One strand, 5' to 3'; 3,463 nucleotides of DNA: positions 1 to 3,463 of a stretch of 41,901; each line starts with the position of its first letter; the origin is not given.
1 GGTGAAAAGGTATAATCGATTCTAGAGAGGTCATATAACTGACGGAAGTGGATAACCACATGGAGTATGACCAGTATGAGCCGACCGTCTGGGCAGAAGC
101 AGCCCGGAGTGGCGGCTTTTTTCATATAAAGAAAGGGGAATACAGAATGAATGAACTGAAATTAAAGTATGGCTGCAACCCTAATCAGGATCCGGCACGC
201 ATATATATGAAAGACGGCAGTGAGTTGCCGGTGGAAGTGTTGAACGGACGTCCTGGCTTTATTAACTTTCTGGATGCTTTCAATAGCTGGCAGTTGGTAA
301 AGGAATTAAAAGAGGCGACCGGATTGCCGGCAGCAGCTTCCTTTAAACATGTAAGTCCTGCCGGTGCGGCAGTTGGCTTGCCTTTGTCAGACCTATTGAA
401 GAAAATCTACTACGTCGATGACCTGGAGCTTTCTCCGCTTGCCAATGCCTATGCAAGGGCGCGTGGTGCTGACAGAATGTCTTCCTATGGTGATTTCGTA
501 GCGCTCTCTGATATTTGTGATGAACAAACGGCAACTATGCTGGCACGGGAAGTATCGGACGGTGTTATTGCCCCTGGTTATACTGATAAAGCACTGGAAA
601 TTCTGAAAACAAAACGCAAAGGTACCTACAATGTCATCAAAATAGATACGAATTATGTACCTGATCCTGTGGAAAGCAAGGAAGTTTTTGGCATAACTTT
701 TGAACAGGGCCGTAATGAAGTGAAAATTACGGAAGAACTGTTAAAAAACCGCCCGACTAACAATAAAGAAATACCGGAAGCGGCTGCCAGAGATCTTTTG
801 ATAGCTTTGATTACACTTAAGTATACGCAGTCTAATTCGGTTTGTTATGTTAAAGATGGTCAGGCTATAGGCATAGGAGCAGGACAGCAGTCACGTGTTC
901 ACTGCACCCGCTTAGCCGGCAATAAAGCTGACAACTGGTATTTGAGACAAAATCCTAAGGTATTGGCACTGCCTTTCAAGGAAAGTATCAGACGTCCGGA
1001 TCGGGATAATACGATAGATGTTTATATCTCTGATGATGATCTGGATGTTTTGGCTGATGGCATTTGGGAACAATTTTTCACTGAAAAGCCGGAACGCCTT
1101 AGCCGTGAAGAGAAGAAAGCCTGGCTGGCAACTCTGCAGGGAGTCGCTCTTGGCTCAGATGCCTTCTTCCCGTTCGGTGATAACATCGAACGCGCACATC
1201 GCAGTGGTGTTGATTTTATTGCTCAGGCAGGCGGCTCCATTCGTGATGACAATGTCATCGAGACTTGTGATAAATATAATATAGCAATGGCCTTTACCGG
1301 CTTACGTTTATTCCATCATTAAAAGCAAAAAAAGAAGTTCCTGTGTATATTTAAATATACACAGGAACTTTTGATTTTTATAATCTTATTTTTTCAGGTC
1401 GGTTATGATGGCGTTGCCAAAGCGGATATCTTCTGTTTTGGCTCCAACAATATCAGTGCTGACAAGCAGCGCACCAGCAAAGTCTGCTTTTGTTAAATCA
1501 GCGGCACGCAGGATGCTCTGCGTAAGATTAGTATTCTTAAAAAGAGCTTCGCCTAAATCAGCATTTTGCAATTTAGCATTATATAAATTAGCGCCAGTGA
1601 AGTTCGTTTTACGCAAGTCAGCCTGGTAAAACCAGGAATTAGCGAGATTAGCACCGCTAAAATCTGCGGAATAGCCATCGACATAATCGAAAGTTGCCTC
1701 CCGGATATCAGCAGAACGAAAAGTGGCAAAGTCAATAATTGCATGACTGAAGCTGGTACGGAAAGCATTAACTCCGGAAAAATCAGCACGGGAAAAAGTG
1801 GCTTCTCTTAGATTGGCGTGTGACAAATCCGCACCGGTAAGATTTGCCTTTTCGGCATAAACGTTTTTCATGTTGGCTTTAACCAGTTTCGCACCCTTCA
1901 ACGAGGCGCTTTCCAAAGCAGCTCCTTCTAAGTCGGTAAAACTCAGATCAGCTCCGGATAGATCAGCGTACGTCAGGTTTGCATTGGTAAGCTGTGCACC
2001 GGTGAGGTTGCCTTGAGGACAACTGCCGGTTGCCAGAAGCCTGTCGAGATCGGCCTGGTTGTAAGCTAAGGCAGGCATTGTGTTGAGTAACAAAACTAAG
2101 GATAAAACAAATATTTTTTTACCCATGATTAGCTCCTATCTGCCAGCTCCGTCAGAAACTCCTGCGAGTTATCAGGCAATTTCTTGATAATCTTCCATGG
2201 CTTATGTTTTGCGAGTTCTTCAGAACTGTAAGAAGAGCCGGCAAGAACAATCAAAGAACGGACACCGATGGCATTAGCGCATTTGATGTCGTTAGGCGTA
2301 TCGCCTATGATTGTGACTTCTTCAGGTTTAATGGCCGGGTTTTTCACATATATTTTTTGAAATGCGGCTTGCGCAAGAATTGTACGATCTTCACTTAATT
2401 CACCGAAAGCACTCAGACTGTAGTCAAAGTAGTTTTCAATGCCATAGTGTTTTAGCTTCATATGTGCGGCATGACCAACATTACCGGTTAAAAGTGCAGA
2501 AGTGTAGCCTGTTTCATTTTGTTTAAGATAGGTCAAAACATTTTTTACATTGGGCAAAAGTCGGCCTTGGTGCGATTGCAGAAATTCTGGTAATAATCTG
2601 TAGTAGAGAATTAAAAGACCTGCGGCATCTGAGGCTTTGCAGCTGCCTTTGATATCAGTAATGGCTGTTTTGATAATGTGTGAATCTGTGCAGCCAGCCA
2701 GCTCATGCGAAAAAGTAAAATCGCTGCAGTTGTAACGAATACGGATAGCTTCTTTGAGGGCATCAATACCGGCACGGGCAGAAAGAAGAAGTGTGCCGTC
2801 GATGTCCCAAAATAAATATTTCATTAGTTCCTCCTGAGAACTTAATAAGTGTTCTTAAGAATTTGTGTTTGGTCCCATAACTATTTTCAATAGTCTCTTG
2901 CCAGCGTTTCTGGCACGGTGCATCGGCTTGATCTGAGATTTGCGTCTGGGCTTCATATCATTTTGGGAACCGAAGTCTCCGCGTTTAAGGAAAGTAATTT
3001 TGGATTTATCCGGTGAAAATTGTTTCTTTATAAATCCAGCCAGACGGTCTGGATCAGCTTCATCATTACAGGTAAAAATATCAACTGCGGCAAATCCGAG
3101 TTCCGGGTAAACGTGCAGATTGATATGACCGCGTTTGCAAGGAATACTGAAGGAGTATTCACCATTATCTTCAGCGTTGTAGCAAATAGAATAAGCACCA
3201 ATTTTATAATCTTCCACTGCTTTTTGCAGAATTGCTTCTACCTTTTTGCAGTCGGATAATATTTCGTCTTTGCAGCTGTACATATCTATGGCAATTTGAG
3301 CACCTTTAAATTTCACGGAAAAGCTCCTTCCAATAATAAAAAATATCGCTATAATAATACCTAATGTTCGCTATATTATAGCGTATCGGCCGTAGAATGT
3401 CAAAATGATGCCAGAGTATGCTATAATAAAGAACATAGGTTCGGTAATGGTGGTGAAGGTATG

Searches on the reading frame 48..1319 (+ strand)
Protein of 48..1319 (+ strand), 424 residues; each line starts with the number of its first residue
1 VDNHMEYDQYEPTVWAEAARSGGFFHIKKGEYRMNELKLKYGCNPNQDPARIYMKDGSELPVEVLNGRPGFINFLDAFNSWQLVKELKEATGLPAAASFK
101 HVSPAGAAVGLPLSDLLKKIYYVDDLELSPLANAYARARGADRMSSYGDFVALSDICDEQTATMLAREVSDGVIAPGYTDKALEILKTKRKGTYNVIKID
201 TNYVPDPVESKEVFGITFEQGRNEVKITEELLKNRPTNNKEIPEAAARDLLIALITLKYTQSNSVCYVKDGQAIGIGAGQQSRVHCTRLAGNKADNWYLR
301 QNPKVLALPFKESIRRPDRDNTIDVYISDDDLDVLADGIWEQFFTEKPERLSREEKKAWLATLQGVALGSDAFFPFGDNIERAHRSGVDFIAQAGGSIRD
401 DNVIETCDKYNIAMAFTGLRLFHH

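Call 39: search_protein_families(library=ncbifam, proteins=[window:48-1319:+], max_evalue=0.00001)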
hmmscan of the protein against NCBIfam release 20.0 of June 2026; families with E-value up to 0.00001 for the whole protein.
window:48-1319:+ (424 aa): 3 families
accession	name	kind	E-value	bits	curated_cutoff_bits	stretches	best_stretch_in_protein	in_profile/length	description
NF005492.0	PRK07106.1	equivalog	4.8e-222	736.8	415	1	34-424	1-390/390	phosphoribosylaminoimidazolecarboxamide formyltransferase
TIGR00355.1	purH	equivalog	3.2e-85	286.9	528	1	34-424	204-511/511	bifunctional phosphoribosylaminoimidazolecarboxamide formyltransferase/IMP cyclohydrolase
NF002049.0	PRK00881.1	equivalog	2e-57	195.2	402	2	35-300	211-449/510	bifunctional phosphoribosylaminoimidazolecarboxamide formyltransferase/IMP cyclohydrolase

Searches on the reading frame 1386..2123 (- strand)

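Call 39: search_protein_families(library=ncbifam, proteins=[window:1386-2123:-], max_evalue=0.00001)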
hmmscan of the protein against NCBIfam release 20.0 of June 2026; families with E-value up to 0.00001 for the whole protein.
window:1386-2123:- (245 aa): 17 families
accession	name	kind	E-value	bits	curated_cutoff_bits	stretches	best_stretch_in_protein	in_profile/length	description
NF047416.1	penta_HetL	equivalog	7.4e-38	130.2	260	2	92-230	27-165/218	heterocyst differentiation pentapeptide repeat protein HetL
NF052603.1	penta_Alr5209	equivalog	8.3e-30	103.2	125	3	154-238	14-93/113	Alr5209 family pentapeptide repeat protein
NF011743.0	PRK15196.1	equivalog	5.7e-27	94.5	354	2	39-201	158-325/350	type III secretion system effector PipB2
NF011744.0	PRK15197.1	equivalog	1.6e-19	70.2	274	2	39-131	155-247/291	SPI-2 type III secretion system effector PipB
NF033086.2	penta_rpt_Qnr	equivalog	5.4e-17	62.2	240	2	39-182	52-195/211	Qnr family pentapeptide repeat protein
NF000349.1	mfpA_AE000516.2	equivalog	1.5e-14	54.2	360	1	98-236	17-155/183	pentapeptide repeat protein MfpA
NF000139.2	penta_rpt_QnrD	exception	2e-14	54.1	425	1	40-161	56-177/214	QnrD family quinolone resistance pentapeptide repeat protein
NF038182.1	penta_rpt_SmQnr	exception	3.1e-14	53.3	460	1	39-180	56-197/215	SmQnr family pentapeptide repeat protein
NF033375.2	penta_rpt_QnrE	exception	3.7e-13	50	480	1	37-182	53-198/214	QnrE family quinolone resistance pentapeptide repeat protein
NF000420.1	penta_rpt_QnrB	exception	6.3e-13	49.2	460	2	130-222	10-103/214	QnrB family quinolone resistance pentapeptide repeat protein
NF012152.0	penta_rpt_QnrC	exception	6.5e-13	49.2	500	1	107-217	5-121/221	QnrC family quinolone resistance pentapeptide repeat protein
NF000421.1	penta_rpt_QnrVC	exception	1.1e-12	48.4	460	1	88-229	47-198/218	QnrVC family quinolone resistance pentapeptide repeat protein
NF000071.4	penta_rpt_QnrA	exception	1.7e-12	47.6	450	1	93-218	57-187/218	QnrA family quinolone resistance pentapeptide repeat protein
NF012151.0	penta_rpt_QnrAS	exception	1.1e-11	45.2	490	0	128-241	6-120/218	QnrAS family quinolone resistance pentapeptide repeat protein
NF033900.0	T4SS_IcmE_DotG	equivalog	2.9e-11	42.2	750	1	41-219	200-372/1008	type IVB secretion system protein DotG/IcmE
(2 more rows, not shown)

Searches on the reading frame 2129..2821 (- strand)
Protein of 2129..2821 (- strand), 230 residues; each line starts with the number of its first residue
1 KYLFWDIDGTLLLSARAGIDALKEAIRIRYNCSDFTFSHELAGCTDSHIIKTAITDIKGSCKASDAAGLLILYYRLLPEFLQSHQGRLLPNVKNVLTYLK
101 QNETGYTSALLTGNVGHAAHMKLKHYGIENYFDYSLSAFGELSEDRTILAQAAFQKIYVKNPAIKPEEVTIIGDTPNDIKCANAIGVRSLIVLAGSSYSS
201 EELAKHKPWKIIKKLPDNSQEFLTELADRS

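Call 39: search_protein_families(library=ncbifam, proteins=[window:2129-2821:-], max_evalue=0.00001)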
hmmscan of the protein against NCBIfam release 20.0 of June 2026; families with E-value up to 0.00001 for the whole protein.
window:2129-2821:- (230 aa): 7 families
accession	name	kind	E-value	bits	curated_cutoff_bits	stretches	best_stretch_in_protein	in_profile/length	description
NF009695.0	PRK13222.1-2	equivalog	1.8e-11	44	225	1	3-217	9-217/226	phosphoglycolate phosphatase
TIGR02253.1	CTE7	subfamily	1.3e-10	41.4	169.75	1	3-202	5-203/221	TIGR02253 family HAD-type hydrolase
NF009697.0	PRK13222.1-4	equivalog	3e-07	30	327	1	4-215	11-215/232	phosphoglycolate phosphatase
TIGR02254.1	YjjG_YfnB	equivalog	6.6e-07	29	159.9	1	83-216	93-217/223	YjjG family noncanonical pyrimidine nucleotidase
TIGR01449.2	PGP_bact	equivalog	1.6e-06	27.8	180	1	5-206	3-200/213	phosphoglycolate phosphatase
NF009804.0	PRK13288.1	equivalog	4.5e-06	26.3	218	1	70-217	65-205/215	pyrophosphatase PpaX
TIGR01454.1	AHBA_synth_RP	hypoth_equivalog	5.2e-06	26.3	246.65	0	88-214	76-195/205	AHBA synthesis associated protein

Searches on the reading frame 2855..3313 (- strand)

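Call 39: search_protein_families(library=ncbifam, proteins=[window:2855-3313:-], max_evalue=0.00001)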
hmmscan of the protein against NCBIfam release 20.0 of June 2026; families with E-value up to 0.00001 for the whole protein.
window:2855-3313:- (152 aa): 1 family
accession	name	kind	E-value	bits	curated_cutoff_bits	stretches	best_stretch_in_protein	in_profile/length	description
TIGR03330.1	SAM_DCase_Bsu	equivalog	2.6e-20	72.8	75.65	1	3-112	3-112/112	adenosylmethionine decarboxylase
